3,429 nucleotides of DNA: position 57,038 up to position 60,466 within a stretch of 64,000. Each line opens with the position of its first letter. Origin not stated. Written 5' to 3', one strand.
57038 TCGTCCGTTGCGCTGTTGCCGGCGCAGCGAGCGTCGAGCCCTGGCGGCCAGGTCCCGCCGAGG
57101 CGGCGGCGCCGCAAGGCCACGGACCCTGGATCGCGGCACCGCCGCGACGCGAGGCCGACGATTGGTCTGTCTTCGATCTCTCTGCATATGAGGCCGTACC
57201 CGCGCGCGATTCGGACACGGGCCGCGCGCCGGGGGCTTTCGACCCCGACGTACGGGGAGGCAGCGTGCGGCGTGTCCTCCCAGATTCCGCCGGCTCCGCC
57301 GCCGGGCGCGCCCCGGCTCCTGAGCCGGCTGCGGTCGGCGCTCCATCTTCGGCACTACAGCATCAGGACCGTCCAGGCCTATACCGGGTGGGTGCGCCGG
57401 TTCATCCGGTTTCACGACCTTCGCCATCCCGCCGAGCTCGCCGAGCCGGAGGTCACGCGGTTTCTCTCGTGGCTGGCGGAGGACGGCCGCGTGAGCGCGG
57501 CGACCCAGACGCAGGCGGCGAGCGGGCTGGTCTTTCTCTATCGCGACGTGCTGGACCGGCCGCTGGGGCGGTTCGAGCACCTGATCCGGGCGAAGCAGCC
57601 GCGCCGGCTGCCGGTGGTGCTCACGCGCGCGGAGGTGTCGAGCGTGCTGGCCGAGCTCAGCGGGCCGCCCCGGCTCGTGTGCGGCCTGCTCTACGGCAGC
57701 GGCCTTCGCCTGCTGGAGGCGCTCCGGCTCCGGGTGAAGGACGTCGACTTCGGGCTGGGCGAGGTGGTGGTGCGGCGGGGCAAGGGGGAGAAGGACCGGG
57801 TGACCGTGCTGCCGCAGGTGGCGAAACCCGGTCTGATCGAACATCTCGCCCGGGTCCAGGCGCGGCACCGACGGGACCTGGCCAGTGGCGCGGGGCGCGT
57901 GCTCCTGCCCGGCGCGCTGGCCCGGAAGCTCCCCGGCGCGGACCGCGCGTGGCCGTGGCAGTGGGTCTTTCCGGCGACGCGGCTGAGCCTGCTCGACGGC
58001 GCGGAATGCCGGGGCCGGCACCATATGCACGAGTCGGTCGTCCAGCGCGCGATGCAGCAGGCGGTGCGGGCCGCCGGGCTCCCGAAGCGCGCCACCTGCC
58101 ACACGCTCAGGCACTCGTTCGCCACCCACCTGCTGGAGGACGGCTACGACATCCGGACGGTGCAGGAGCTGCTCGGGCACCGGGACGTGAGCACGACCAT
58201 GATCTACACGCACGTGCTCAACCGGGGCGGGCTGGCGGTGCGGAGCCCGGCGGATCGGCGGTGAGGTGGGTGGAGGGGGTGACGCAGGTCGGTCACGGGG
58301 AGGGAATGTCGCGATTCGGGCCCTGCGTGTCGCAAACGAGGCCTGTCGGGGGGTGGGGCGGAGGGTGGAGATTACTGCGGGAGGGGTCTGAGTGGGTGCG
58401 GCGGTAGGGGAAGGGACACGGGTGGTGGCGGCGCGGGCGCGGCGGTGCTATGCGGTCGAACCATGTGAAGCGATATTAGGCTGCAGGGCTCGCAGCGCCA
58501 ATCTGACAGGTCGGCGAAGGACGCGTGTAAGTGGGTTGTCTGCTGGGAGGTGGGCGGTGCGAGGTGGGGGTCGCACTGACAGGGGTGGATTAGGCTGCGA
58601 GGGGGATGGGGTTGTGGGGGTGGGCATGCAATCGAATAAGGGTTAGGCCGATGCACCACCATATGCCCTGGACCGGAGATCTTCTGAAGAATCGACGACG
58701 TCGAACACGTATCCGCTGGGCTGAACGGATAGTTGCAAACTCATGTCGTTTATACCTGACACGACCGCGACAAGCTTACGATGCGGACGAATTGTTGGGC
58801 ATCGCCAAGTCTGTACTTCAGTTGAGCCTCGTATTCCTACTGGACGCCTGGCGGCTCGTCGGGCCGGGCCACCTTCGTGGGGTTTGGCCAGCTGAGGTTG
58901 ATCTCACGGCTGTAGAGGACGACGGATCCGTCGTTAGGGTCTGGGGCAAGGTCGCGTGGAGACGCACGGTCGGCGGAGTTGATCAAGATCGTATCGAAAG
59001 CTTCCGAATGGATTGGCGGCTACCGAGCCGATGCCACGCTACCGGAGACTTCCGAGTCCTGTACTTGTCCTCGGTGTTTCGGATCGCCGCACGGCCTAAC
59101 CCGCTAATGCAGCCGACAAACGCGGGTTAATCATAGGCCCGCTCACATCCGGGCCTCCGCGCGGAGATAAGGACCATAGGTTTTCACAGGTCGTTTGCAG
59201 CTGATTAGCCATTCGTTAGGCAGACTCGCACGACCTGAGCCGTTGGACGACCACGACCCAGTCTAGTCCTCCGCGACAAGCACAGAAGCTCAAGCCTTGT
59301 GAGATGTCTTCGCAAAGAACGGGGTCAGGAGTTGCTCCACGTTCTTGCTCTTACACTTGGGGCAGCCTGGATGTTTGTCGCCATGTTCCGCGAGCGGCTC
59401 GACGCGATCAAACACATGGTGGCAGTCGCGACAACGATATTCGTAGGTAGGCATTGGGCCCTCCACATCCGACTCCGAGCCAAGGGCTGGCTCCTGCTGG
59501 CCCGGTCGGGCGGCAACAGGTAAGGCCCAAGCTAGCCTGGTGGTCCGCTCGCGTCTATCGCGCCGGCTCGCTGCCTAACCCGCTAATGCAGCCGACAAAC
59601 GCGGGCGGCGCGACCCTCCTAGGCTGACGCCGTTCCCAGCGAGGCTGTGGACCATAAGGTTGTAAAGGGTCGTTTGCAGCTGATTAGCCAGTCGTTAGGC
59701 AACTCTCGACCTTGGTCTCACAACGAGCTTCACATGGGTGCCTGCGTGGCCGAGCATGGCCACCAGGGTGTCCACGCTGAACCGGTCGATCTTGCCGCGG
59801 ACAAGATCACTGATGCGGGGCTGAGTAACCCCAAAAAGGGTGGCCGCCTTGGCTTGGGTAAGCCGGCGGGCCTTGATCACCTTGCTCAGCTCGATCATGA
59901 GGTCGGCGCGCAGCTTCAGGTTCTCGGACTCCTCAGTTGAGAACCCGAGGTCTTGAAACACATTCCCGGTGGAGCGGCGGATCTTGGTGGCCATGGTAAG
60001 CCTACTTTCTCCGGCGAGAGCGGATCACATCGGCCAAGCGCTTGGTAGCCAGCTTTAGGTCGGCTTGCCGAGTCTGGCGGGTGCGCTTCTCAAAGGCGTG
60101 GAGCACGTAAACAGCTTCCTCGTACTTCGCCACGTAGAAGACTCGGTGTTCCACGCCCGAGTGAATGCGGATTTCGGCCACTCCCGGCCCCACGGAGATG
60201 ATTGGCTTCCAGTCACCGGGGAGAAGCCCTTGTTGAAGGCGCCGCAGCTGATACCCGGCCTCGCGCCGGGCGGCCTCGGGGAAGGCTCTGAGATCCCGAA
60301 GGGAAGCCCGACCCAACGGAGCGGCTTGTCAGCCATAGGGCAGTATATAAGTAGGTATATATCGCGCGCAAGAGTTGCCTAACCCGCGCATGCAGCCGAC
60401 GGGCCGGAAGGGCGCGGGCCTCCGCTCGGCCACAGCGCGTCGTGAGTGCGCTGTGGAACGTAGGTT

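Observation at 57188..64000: Chromosomal integron whose integrase points the same way as its cassette array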

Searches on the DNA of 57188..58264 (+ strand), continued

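Call 45: search_with_rna_model(model_id=R1, sources=[L090, L091], max_evalue=0.1, filters=off)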
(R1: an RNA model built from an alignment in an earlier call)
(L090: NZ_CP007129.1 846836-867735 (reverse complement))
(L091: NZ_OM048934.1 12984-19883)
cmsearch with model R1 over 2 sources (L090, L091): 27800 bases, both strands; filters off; matches with E-value up to 0.1: 25.
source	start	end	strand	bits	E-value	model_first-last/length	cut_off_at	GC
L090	20749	20844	+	53.5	4.8e-12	1-90/90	no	0.66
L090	15490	15585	+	51.8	1.3e-11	1-90/90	no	0.62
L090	14780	14876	+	48.9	7.5e-11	1-90/90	no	0.64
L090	17070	17199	+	47.3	2e-10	1-90/90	no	0.65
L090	12589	12686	+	46.8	2.6e-10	1-90/90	no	0.61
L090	11568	11663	+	46.6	2.9e-10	1-90/90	no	0.66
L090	16121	16217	+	46.3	3.6e-10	1-90/90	no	0.66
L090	14430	14528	+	46.1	4e-10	1-90/90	no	0.66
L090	18742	18837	+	45.5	5.7e-10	1-90/90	no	0.66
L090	17901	17997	+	44.9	8.1e-10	1-90/90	no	0.65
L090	17526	17620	+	43.7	1.7e-09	1-90/90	no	0.6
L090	13927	14022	+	43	2.5e-09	1-90/90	no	0.64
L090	12172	12267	+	42.6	3.3e-09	1-90/90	no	0.6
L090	13014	13107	+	39.6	1.9e-08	1-90/90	no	0.61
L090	20152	20247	+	38.5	3.7e-08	1-90/90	no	0.66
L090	19393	19488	+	37.2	8.2e-08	1-90/90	no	0.6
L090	16475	16604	+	36.9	9.6e-08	1-90/90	no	0.63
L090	13423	13520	+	32.5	1.3e-06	1-90/90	no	0.64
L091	2145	2277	-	26.6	4.4e-05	1-90/90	no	0.5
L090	20749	20844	-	20.7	0.0015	1-90/90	no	0.66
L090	14780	14876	-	19.9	0.0025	1-90/90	no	0.64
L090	15490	15585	-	18.9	0.0046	1-90/90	no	0.62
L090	18742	18837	-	15.5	0.033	1-90/90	no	0.66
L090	17901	17997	-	14.8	0.051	1-90/90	no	0.65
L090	16121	16217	-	14.6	0.06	1-90/90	no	0.66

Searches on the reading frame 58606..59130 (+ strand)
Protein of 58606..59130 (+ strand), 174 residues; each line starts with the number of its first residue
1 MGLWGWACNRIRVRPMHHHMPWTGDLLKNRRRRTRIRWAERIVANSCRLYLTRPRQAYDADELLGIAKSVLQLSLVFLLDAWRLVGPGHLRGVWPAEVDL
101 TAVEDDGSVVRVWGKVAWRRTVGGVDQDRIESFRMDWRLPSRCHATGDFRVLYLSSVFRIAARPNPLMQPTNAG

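Call 47: search_protein_families(library=pfam, proteins=[window:58651-59130:+], max_evalue=0.01)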
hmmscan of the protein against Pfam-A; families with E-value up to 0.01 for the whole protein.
window:58651-59130:+ (159 aa): 0 families

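Call 52: find_encoding_contigs(protein=window:58606-59130:+, flank=10000, max_places=8)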
Protein window:58606-59130:+ (174 aa): no gene with exactly this product is on record in the collection.

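Call 54: find_encoding_contigs(protein=window:58651-59130:+, flank=10000, max_places=8)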
Protein window:58651-59130:+ (159 aa): no gene with exactly this product is on record in the collection.

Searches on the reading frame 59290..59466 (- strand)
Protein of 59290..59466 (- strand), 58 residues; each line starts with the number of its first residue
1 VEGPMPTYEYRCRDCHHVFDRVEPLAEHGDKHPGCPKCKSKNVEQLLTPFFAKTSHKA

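Call 47: search_protein_families(library=pfam, proteins=[window:59290-59466:-], max_evalue=0.01)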
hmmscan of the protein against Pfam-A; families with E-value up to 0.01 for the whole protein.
window:59290-59466:- (58 aa): 4 families
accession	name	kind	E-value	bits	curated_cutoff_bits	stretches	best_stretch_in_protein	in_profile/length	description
PF09723.15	Zn_ribbon_8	-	2.1e-14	53.7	34.4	1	5-46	1-40/41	Zinc ribbon domain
PF23451.1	Zn_ribbon_PaaD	-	7.8e-05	22.7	27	0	28-46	10-28/53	PaaD zinc beta ribbon domain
PF01155.25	HypA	-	0.0024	18.3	28.9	1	8-44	69-98/112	Hydrogenase/urease nickel incorporation, metallochaperone, hypA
PF23470.1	Zn_ribbon_PF0610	-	0.0024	18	26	0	35-44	21-30/39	PF0610 rubredoxin-like zinc beta-ribbon domain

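Call 53: find_encoding_contigs(protein=window:59290-59466:-, flank=10000, max_places=8)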
Protein window:59290-59466:- (58 aa): no gene with exactly this product is on record in the collection.

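Call 55: find_encoding_contigs(protein=window:59290-59454:-, flank=10000, max_places=8)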
Protein window:59290-59454:- (54 aa): 22 contigs read that carry it; 8 places shown.
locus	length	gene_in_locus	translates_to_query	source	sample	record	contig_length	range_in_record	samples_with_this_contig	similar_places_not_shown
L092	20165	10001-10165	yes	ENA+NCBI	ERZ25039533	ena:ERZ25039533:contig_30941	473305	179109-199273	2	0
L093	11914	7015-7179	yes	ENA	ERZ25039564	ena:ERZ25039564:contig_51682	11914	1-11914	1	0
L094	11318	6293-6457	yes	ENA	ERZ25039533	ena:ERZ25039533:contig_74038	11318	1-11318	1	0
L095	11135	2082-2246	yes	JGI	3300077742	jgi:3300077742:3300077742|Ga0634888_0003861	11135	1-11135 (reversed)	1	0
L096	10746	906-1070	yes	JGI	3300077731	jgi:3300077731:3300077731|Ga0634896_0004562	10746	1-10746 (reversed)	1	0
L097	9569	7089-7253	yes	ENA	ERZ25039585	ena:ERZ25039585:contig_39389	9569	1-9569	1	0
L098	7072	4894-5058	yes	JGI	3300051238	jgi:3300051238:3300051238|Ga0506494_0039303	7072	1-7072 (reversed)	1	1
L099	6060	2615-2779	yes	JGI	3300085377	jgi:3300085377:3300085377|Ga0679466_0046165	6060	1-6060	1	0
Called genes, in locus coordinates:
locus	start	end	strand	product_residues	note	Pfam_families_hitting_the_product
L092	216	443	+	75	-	PF04014:MazE_antitoxin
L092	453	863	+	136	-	PF02661:Fic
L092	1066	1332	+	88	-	PF01527:HTH_Tnp_1, PF13384:HTH_23 (weak), PF13518:HTH_28 (weak), PF13551:HTH_29 (weak)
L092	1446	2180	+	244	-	PF13276:HTH_21, PF00665:rve, PF13683:rve_3, PF13333:rve_2 (weak)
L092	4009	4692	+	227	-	-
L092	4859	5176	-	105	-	-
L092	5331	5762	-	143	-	-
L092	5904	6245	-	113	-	-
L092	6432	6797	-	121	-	PF02656:DUF202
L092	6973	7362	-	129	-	-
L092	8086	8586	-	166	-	-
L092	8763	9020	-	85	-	-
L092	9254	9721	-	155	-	-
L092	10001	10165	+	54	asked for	PF09723:Zn_ribbon_8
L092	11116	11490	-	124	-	PF09579:Spore_YtfJ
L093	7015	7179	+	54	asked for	PF09723:Zn_ribbon_8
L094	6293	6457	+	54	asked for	PF09723:Zn_ribbon_8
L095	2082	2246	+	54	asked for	PF09723:Zn_ribbon_8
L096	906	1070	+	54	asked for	PF09723:Zn_ribbon_8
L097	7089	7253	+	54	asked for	PF09723:Zn_ribbon_8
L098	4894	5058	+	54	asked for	PF09723:Zn_ribbon_8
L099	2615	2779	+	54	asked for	PF09723:Zn_ribbon_8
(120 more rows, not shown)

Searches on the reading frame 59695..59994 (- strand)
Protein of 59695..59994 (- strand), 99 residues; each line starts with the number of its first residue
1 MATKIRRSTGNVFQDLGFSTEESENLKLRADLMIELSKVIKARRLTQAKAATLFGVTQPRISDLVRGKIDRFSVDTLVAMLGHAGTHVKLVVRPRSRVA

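Call 47: search_protein_families(library=pfam, proteins=[window:59695-59994:-], max_evalue=0.01)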
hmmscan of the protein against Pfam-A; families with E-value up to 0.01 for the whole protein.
window:59695-59994:- (99 aa): 3 families
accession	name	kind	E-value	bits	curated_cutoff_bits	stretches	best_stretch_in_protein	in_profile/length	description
PF13744.12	HTH_37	-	3.8e-23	81.5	27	1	12-93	1-80/80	Helix-turn-helix domain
PF01381.28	HTH_3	-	9.1e-06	26.1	23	1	39-81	4-45/55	Helix-turn-helix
PF13560.12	HTH_31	-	4.6e-05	24.1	27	1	42-87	12-57/64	Helix-turn-helix domain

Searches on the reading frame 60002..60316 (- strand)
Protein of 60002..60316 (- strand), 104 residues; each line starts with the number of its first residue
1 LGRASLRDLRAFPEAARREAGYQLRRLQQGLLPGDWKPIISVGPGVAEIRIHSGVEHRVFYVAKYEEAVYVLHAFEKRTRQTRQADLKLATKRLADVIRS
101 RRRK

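Call 47: search_protein_families(library=pfam, proteins=[window:60002-60316:-], max_evalue=0.01)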
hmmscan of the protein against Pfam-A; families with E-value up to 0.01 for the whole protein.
window:60002-60316:- (104 aa): 1 family
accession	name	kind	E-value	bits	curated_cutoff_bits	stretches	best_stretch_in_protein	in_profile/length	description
PF05973.20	Gp49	-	6.8e-22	77.8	23.9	1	8-94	2-89/90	Phage derived protein Gp49-like (DUF891)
